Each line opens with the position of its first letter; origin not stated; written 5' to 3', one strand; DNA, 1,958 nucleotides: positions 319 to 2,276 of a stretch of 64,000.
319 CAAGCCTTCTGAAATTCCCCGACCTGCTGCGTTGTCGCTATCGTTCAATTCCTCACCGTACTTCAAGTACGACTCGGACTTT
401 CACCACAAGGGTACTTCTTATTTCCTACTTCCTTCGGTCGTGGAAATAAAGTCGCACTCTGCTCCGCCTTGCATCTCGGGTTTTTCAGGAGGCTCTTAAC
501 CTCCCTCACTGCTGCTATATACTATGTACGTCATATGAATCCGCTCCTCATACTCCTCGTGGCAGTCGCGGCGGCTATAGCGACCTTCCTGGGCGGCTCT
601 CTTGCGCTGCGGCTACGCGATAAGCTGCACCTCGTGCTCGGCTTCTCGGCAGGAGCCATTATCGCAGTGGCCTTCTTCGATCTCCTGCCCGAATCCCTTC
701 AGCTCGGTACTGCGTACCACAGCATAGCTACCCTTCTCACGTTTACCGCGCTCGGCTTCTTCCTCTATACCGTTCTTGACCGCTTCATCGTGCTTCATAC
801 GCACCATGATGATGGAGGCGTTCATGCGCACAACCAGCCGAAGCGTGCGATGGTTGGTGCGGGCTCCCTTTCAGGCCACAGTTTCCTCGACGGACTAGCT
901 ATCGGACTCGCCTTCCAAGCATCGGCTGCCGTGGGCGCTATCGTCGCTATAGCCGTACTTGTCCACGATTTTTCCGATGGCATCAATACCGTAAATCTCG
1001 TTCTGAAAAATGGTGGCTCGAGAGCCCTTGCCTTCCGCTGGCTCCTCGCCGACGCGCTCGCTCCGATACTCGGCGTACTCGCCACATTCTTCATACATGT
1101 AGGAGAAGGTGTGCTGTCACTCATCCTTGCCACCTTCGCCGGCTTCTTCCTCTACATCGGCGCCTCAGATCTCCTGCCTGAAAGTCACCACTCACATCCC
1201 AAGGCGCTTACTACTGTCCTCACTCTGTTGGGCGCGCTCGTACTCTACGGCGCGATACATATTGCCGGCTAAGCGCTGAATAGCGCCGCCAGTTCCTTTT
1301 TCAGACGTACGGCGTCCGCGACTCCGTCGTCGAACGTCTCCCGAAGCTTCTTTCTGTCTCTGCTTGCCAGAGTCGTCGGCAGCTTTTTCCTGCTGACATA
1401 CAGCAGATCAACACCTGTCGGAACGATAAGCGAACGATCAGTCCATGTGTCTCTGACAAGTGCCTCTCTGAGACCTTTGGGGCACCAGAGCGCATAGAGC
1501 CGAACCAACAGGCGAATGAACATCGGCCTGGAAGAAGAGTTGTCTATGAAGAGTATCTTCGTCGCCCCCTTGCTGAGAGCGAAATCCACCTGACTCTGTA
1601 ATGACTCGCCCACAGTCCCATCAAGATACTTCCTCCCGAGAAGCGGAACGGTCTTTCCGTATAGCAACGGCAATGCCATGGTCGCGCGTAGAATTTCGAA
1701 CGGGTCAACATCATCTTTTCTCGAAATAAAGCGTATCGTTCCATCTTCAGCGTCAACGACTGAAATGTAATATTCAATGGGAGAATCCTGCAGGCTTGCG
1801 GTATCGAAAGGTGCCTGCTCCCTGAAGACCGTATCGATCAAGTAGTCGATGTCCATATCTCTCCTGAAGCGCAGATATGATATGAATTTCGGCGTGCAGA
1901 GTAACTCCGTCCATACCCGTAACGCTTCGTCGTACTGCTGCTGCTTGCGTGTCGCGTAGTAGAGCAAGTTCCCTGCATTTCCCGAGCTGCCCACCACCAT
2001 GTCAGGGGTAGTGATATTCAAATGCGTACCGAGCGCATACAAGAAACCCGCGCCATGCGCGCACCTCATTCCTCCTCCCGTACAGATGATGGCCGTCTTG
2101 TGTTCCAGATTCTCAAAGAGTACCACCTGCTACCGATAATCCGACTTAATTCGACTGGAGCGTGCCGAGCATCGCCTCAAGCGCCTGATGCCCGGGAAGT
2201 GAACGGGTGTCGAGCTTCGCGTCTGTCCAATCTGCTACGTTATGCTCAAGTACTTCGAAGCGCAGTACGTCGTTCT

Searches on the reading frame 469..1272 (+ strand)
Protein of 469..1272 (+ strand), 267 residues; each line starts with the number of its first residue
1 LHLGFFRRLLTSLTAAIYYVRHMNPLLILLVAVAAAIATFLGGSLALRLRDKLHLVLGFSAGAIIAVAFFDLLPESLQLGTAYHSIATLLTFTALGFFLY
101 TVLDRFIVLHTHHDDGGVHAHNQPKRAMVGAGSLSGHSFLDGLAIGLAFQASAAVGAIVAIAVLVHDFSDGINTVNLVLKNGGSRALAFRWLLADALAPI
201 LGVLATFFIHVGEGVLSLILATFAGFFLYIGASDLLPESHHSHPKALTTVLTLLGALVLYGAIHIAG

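Call 45: search_protein_families(library=pfam, proteins=[window:469-1272:+], max_evalue=0.001)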
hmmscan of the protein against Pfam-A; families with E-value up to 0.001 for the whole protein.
window:469-1272:+ (267 aa): 1 family
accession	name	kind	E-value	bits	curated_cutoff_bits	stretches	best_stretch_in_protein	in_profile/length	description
PF02535.28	Zip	-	9e-20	71.6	35.1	2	112-259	162-319/323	ZIP Zinc transporter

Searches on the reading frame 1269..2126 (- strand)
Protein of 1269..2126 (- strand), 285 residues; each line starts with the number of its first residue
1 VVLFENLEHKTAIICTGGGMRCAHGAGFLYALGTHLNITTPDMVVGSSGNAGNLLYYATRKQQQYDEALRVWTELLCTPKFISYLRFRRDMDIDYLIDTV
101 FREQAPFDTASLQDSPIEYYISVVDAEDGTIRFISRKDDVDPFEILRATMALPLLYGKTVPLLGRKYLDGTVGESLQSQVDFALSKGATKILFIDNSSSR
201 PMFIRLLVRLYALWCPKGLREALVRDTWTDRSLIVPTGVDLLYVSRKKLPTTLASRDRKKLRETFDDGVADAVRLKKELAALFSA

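Call 45: search_protein_families(library=pfam, proteins=[window:1269-2126:-], max_evalue=0.001)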
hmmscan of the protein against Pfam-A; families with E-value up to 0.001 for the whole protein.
window:1269-2126:- (285 aa): 1 family
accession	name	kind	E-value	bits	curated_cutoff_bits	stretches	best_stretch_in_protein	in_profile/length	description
PF01734.28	Patatin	-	2.1e-11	44.8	27.7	1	16-173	4-182/191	Patatin-like phospholipase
